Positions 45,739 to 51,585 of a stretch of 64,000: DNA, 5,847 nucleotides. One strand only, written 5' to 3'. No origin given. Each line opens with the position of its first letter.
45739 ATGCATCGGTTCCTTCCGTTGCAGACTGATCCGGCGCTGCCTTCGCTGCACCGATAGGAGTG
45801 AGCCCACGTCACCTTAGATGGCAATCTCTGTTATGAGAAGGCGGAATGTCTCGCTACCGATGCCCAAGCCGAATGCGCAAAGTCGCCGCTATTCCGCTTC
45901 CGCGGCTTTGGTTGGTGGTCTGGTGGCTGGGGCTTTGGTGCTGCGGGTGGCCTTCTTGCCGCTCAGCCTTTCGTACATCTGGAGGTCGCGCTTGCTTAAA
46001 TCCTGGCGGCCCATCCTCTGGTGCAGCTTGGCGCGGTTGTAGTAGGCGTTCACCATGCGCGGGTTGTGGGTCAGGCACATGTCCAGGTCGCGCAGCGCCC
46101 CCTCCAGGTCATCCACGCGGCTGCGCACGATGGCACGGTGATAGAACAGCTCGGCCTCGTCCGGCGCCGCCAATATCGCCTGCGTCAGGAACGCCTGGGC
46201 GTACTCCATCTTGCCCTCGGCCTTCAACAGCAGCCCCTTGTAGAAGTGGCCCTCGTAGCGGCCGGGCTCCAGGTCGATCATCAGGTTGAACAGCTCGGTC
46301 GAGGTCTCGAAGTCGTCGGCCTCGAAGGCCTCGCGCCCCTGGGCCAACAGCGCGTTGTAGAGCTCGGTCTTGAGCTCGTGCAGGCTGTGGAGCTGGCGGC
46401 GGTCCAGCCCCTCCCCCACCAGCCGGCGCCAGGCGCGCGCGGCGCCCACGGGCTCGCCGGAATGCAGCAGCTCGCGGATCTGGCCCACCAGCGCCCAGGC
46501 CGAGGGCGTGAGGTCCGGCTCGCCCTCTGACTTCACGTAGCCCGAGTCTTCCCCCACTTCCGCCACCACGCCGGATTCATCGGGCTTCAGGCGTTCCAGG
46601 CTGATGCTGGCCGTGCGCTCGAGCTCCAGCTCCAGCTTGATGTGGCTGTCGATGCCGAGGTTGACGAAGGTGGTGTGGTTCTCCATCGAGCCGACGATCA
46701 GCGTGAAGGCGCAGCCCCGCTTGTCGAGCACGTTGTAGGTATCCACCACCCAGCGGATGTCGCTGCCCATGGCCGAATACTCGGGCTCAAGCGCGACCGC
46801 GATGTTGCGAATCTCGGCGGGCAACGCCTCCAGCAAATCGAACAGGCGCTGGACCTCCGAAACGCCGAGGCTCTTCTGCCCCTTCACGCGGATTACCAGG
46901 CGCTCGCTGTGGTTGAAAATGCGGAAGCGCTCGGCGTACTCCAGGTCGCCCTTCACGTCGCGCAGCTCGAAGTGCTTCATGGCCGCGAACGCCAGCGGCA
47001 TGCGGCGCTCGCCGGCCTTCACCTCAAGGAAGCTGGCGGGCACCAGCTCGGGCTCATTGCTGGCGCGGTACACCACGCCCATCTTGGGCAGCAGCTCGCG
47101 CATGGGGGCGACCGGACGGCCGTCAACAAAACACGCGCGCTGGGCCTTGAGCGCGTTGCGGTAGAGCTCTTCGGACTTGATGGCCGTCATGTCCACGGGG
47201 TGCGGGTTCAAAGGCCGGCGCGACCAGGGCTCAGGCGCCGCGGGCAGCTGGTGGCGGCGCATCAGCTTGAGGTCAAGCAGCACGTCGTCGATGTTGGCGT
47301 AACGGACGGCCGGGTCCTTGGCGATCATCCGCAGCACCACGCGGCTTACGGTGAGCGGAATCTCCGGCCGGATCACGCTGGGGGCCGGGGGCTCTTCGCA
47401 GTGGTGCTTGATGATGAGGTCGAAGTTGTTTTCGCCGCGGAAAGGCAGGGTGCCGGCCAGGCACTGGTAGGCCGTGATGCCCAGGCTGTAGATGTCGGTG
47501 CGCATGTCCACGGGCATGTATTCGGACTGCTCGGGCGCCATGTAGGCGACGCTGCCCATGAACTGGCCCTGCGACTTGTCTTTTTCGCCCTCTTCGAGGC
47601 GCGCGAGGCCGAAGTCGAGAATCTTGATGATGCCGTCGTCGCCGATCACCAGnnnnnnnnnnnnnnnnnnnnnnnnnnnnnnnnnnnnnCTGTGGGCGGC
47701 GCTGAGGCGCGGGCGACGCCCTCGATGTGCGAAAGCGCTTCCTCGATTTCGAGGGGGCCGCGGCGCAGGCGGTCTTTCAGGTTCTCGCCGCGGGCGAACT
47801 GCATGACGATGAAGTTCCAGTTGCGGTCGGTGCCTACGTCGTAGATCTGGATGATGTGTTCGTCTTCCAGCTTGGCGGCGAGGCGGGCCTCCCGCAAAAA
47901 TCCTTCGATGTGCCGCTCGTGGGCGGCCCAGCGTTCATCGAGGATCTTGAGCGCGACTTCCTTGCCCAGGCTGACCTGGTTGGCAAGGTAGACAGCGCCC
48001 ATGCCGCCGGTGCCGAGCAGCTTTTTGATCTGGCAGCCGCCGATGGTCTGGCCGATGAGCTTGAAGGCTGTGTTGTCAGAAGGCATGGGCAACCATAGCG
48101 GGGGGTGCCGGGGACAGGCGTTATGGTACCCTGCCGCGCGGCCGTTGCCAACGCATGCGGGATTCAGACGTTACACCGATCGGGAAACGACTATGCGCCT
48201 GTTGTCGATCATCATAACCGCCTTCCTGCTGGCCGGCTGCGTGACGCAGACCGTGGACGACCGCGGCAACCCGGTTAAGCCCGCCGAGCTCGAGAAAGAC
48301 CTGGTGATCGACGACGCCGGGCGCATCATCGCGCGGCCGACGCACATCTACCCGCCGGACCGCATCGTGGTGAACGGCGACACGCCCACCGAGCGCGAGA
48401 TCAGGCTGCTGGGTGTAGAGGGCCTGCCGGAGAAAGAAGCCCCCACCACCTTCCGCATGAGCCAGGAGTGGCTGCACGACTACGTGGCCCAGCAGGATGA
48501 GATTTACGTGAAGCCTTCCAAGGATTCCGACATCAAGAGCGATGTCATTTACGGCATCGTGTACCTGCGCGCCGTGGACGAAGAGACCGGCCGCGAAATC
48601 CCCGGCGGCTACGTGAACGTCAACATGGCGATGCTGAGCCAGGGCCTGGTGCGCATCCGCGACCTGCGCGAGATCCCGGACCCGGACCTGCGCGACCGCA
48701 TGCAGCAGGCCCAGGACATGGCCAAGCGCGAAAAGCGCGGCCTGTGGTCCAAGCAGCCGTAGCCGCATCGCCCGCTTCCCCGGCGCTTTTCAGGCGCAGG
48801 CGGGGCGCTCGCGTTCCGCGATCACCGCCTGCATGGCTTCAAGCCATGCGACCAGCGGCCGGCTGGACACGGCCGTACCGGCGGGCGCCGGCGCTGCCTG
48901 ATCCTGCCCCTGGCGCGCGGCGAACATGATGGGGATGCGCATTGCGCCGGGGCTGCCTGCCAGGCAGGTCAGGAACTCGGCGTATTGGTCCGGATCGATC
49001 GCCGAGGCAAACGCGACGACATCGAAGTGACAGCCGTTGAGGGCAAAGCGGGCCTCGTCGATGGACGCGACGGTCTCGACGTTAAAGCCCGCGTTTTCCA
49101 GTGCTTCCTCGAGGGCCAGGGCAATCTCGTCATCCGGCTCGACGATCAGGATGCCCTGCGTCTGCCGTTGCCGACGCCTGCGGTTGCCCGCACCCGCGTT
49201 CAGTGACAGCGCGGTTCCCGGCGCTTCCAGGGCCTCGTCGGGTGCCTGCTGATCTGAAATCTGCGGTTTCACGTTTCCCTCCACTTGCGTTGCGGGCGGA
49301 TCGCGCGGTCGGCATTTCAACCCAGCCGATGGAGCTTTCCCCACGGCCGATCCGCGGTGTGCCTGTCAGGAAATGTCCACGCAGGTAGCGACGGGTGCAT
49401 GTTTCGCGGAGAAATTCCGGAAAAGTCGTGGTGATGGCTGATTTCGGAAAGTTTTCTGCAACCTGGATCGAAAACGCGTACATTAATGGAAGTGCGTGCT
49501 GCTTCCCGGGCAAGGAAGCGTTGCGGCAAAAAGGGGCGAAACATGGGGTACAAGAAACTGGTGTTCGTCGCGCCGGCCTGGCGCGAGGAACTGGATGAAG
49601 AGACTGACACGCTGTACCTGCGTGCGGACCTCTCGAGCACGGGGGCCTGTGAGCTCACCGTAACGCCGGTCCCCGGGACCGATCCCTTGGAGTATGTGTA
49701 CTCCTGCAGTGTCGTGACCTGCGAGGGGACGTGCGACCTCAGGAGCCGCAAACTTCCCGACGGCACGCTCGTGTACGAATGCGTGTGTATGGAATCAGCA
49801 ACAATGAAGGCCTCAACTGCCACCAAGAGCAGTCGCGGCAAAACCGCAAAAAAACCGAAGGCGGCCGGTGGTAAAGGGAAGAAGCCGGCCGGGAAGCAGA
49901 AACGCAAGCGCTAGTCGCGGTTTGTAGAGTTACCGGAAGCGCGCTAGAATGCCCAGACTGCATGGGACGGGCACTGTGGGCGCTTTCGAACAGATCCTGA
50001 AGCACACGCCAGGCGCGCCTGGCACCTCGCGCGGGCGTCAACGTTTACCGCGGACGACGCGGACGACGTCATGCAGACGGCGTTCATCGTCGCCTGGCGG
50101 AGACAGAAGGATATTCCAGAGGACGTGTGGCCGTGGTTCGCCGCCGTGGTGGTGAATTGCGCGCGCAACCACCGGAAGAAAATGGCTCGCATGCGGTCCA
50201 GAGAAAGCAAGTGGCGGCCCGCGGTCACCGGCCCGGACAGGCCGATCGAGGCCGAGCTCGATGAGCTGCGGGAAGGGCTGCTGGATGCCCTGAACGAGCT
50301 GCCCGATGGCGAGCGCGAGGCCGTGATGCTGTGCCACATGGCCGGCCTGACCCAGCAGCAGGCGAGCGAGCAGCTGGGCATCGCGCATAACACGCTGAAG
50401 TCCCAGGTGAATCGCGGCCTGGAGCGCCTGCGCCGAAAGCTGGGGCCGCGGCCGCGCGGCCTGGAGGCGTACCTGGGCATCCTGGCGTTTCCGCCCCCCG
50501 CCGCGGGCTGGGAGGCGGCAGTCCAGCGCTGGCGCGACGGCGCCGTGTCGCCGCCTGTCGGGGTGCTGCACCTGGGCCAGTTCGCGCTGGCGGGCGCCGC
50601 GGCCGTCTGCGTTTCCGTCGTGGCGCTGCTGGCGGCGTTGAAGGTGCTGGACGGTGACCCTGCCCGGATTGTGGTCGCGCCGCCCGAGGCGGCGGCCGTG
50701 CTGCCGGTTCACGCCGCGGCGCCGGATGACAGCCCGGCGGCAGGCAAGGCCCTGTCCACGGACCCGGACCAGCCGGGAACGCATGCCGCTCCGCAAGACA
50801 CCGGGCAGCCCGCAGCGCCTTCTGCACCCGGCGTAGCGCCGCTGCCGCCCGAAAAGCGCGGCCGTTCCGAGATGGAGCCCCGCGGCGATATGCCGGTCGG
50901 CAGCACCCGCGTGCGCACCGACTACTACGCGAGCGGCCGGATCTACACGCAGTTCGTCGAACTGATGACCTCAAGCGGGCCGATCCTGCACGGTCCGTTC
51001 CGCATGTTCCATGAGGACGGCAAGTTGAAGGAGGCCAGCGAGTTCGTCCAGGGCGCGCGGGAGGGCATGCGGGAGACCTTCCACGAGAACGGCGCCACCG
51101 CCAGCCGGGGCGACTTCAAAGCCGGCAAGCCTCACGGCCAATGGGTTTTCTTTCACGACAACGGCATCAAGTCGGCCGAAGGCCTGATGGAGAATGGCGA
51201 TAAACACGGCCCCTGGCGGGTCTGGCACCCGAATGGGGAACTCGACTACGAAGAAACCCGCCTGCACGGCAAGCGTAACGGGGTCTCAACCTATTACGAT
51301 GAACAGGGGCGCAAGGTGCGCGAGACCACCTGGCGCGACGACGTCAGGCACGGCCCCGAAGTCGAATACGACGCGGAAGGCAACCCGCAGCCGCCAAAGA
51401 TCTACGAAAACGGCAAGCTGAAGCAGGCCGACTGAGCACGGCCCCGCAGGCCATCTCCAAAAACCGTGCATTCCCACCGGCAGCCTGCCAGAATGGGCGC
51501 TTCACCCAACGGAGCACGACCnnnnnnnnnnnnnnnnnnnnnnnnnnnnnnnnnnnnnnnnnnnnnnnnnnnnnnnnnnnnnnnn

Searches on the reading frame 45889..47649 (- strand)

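Call 57: search_protein_families(library=padloc, proteins=[window:45889-47649:-], max_evalue=0.001)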
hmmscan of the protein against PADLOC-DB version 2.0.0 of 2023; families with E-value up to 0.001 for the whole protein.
window:45889-47649:- (586 aa): 25 families
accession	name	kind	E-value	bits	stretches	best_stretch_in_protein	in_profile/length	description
PDLC04042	PD-T4-6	-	7.2e-34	115.8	1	1-134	141-276/292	-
PDLC04053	PD-T4-6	-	5.5e-32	109.5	1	5-139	147-280/311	-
PDLC04060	PD-T4-6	-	2.2e-31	107.3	1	1-132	140-271/486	-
PDLC04061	PD-T4-6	-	4.5e-31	106.9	1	1-123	152-276/510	-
PDLC04043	PD-T4-6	-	2.7e-30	103.8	1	2-127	148-274/452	-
PDLC04057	PD-T4-6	-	8.5e-30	102.1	1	1-128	140-268/443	-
PDLC04041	PD-T4-6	-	4.5e-29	100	1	3-125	165-288/443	-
PDLC04047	PD-T4-6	-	7.8e-29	98.8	1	1-130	143-272/327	-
PDLC04039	PD-T4-6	-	2.9e-27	93.8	1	2-123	147-268/458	-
PDLC04138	mad6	-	3.9e-27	93.4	1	1-153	185-336/659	mads_6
PDLC04052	PD-T4-6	-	4.1e-27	93.5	1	1-143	145-289/496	-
PDLC04054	PD-T4-6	-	7.6e-27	92.6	1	2-143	144-286/347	-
PDLC04040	PD-T4-6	-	4.7e-25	86.3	1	1-139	134-274/547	-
PDLC04050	PD-T4-6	-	2.2e-24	84.2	1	4-134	198-330/480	-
PDLC04048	PD-T4-6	-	3.4e-22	77.3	1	2-128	144-270/354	-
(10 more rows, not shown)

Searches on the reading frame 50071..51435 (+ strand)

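Call 74: search_protein_families(library=pfam, proteins=[window:50071-51435:+], max_evalue=0.001)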
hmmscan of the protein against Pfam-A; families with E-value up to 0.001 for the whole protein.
window:50071-51435:+ (454 aa): 3 families
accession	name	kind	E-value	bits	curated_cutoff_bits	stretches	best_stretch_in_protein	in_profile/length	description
PF07661.19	MORN_2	-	1.4e-16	59.1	29.6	0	306-325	1-20/22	MORN repeat variant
PF08281.18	Sigma70_r4_2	-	1.6e-11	44.1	25.7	1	69-120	3-54/54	Sigma-70, region 4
PF04545.22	Sigma70_r4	-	5.4e-08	32.7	24.1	1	73-121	1-49/50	Sigma-70, region 4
